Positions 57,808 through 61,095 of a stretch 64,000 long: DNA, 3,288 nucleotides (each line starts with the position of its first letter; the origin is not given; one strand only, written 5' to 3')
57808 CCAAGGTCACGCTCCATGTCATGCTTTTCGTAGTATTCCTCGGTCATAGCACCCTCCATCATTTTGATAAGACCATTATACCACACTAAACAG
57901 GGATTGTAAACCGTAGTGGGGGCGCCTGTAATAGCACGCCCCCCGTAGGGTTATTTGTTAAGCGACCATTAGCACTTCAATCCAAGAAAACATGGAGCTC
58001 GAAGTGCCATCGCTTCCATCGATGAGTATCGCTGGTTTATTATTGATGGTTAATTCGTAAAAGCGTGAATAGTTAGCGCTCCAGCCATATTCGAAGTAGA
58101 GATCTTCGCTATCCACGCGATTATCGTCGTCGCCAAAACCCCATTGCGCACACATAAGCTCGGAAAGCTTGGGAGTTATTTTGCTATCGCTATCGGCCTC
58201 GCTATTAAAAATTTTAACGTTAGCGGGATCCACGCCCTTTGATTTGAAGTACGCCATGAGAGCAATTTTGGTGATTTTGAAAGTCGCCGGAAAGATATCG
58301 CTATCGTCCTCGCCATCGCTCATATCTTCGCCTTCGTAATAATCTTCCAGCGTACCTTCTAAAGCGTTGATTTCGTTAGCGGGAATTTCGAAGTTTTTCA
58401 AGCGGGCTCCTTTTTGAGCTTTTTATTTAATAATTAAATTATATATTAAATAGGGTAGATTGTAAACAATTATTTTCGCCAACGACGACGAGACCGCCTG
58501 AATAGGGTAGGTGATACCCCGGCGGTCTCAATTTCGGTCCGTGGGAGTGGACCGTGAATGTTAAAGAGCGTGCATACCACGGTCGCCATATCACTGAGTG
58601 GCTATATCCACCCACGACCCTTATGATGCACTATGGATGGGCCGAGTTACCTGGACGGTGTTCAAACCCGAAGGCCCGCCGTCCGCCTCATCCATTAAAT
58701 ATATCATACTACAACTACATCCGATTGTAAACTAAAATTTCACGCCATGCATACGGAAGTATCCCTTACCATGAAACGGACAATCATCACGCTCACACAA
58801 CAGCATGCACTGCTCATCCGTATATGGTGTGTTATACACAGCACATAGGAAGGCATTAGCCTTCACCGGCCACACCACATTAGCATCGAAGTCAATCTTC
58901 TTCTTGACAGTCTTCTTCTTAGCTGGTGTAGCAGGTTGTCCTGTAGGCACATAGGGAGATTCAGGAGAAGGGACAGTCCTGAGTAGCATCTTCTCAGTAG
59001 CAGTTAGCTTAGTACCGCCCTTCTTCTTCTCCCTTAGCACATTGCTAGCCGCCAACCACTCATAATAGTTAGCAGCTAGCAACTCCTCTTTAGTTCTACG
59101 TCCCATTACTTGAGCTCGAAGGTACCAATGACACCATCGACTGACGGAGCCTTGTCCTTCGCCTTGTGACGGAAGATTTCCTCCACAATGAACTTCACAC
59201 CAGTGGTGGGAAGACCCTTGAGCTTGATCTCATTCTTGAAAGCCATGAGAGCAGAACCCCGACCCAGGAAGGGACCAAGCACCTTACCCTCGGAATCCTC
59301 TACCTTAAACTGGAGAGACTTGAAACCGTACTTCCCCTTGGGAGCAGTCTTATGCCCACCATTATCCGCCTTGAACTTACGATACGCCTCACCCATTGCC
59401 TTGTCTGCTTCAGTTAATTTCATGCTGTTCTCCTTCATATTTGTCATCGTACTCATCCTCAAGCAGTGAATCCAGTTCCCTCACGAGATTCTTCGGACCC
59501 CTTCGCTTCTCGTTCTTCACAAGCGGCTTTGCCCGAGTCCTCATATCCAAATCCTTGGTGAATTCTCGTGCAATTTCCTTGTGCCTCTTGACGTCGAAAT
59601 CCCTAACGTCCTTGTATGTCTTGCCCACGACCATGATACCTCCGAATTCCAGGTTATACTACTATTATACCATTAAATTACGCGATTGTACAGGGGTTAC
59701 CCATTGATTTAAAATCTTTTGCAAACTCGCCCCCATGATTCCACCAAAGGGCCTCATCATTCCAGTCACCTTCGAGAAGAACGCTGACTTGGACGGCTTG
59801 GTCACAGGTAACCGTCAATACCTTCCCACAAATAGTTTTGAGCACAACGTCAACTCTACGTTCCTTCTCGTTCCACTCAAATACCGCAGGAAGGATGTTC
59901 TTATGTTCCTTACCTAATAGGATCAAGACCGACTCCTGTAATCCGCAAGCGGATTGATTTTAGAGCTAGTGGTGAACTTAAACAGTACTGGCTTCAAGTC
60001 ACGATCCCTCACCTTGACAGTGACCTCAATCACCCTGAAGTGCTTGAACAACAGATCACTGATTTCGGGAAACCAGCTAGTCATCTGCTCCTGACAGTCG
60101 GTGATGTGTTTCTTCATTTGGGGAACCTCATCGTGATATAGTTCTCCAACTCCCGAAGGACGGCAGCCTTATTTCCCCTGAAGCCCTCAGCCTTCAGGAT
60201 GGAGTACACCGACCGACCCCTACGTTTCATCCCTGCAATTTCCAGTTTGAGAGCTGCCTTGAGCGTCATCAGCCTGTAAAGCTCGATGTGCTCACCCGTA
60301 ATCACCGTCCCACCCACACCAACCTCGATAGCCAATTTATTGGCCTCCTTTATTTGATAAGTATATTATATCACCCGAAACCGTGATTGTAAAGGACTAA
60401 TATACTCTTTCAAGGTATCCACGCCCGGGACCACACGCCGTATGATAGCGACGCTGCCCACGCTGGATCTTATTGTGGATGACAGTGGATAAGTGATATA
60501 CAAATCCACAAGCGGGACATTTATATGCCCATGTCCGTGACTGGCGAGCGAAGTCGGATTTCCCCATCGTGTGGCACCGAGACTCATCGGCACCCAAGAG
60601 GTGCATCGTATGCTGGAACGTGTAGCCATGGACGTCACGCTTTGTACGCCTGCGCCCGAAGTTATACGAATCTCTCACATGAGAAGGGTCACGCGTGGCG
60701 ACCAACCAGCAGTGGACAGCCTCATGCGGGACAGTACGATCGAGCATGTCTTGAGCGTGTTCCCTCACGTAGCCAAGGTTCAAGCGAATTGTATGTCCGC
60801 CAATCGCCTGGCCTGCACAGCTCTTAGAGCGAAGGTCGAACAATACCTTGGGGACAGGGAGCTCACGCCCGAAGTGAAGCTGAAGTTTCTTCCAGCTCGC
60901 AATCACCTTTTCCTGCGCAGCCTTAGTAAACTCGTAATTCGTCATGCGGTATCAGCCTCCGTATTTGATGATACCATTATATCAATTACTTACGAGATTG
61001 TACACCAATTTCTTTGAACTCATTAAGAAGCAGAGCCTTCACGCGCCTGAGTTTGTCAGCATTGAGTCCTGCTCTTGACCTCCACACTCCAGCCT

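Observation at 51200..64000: Compositionally distinct high-GC island of about 45 small genes, each with its own promoter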

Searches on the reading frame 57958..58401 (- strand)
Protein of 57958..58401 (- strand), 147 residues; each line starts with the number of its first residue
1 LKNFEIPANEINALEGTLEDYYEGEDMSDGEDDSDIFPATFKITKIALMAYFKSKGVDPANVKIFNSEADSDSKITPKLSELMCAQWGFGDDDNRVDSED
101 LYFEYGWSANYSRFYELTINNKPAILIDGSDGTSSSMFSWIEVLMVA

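Call 104: find_homologous_proteins(query=window:57958-58401:-, max_evalue=0.001)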
Query window:57958-58401:- (147 aa): 8 proteins with E <= 0.001 among 14 candidates.
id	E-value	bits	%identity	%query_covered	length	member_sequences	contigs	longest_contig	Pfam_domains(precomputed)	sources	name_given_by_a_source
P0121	3.1e-92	324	99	100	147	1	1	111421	-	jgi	jgi:hypothetical protein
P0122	1.2e-75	271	84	100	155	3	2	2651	-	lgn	-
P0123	3.5e-61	224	73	100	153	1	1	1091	-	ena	-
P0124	5.9e-50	187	63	100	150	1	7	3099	-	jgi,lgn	-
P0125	1.1e-49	186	61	100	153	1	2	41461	-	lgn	-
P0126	5.2e-33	132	47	99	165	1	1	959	-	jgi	jgi:hypothetical protein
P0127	1.3e-29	121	46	100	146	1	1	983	-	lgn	-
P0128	2.2e-28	117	45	99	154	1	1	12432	-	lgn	-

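Call 107: find_encoding_contigs(protein=P0121, flank=10000, max_places=2)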
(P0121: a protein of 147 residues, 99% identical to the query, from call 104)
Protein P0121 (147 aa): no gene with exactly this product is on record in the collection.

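Call 108: predict_structure(alignment_id=A7)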
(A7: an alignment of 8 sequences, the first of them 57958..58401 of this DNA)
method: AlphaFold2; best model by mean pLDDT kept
length: 147 residues; sequences in the alignment: 8
mean_pLDDT: 77.5   pTM: 0.77
mean pLDDT of the five models: 77.5, 76.4, 73.1, 73.0, 72.2
residues with pLDDT >= 90: 48; 70-90: 54; 50-70: 29; < 50: 16
segments of 3 or more residues with pLDDT < 50: 27-32, 89-98
pLDDT, mean of each block of 10 residues (from residue 1): 91 89 59 61 89 96 80 81 68 49 70 88 90 66 92
secondary structure, 60 per line:
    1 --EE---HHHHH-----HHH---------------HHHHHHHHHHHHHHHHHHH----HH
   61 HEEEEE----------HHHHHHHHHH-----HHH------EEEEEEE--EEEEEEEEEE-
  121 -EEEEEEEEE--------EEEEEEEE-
elements in order: H8-12 H36-54 E62-66 H77-86 E101-107 E110-119 E122-130 E139-146

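Call 110: fold_search(model_id=the predicted structure, library=pdb)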
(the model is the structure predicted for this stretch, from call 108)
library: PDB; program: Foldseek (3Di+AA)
matches with E <= 10: 602; with E <= 0.001: 0
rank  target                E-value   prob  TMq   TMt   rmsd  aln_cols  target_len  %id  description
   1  3lgo                  4.8e-02  0.51  0.33  0.34  12.8       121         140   12  Structure of Gse1p, member of the GSE/EGO complex (released 2010-08-04)
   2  6jwp_J                8.0e-02  0.57  0.32  0.32   5.3        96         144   12  crystal structure of EGOC (released 2019-12-11)
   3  3sb1_B                9.7e-02  0.16  0.23  0.26  11.0       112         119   13  Hydrogenase expression protein HupH from Thiobacillus denitrificans ATCC 25259 (released 2011-07-06)
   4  6jwp_E                1.4e-01  0.47  0.32  0.33   5.4        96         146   11  crystal structure of EGOC (released 2019-12-11)
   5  6xrf_G                1.6e-01  0.11  0.20  0.20  11.1       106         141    9  EagT6 Tse6 NT complex (released 2020-12-30)
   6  3bcy                  1.9e-01  0.13  0.22  0.23  11.8       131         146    7  Crystal structure of YER067W (released 2008-11-18)
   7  9a5d_A                2.1e-01  0.06  0.18  0.07  16.3       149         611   12  Integrative model of WALK-YYCH by crosslinking MS and deep learning (released 2024-09-18)
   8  4xpm_C                2.4e-01  0.30  0.31  0.31   5.6        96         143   11  Crystal structure of EGO-TC (released 2015-08-05)
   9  3sb1_A                2.5e-01  0.11  0.23  0.27  11.2       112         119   12  Hydrogenase expression protein HupH from Thiobacillus denitrificans ATCC 25259 (released 2011-07-06)
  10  6xrf_A                2.5e-01  0.08  0.19  0.20  11.6       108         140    9  EagT6 Tse6 NT complex (released 2020-12-30)
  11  6xrr_H                3.0e-01  0.11  0.20  0.21   9.7        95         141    6  Structure of SciW bound to the Rhs1 Transmembrane Domain from Salmonella typhimurium (released 2020-12-30)
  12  6xrf_H                3.0e-01  0.11  0.21  0.22   9.0        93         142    8  EagT6 Tse6 NT complex (released 2020-12-30)
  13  6e8a_B                3.0e-01  0.09  0.20  0.21   9.5        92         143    9  Crystal structure of DcrB from Salmonella enterica at 1.92 Angstroms resolution (released 2018-10-31)
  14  4fuw_B                3.5e-01  0.20  0.33  0.33   8.0       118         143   10  Crystal structure of Ego3 mutant (released 2012-11-28)
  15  6exp_B                3.5e-01  0.12  0.21  0.28   9.8       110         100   10  Crystal structure of the SIRV3 AcrID1 (gp02) anti-CRISPR protein (released 2018-01-31)
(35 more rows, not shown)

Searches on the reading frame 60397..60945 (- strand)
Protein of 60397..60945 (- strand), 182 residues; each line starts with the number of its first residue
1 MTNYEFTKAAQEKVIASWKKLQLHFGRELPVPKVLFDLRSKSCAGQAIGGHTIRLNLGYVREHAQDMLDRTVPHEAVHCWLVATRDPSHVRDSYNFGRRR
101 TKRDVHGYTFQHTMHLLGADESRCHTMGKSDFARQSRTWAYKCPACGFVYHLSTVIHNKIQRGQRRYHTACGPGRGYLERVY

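Call 8: search_protein_families(library=pfam, proteins=[window:60397-60945:-], max_evalue=0.01)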
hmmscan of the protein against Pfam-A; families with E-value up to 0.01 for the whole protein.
window:60397-60945:- (182 aa): 2 families
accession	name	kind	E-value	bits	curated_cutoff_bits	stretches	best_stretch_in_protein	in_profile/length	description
PF10263.15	SprT-like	-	2.4e-07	31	25.6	1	24-119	11-97/108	SprT-like family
PF12172.15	zf-ChsH2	-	0.0078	16.4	23.2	0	133-151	4-22/37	ChsH2, rubredoxin-like zinc ribbon domain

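Call 9: search_protein_families(library=phrogs, proteins=[window:60397-60945:-], max_evalue=0.001)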
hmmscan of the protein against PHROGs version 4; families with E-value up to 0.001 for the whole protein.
window:60397-60945:- (182 aa): 1 family
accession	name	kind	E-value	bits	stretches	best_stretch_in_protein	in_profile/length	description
phrog_10756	-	unknown function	0.0001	23.1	0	51-174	61-165/262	-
